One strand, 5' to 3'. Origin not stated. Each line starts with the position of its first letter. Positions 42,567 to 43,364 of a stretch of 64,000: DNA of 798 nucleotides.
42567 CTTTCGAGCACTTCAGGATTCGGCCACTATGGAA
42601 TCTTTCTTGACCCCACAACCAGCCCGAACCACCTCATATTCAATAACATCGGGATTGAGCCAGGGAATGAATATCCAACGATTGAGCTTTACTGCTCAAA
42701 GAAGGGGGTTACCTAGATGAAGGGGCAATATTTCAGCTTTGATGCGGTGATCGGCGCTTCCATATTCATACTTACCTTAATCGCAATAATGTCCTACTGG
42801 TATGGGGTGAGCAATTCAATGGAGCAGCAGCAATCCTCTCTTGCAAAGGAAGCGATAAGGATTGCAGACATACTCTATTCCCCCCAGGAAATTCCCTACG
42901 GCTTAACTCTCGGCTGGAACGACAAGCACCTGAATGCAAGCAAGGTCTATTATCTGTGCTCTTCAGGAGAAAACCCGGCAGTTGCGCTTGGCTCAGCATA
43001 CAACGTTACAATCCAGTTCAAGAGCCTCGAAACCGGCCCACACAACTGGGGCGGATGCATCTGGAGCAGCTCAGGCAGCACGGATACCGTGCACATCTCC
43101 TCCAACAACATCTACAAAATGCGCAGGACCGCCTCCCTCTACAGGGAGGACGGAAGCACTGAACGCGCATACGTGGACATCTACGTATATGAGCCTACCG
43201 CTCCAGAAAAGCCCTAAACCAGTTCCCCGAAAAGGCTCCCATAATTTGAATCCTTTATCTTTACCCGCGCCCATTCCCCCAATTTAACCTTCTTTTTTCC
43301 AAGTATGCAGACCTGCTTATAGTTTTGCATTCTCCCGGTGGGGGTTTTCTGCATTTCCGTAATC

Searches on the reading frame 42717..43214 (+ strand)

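Call 28: search_protein_families(library=pfam, proteins=[window:42717-43214:+], max_evalue=0.001)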
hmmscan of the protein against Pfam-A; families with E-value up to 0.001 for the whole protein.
window:42717-43214:+ (166 aa): 1 family
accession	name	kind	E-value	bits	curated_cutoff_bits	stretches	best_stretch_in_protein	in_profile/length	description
PF23958.1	DUF7287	-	0.0005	21.1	27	1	8-55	8-55/157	Family of unknown function (DUF7287)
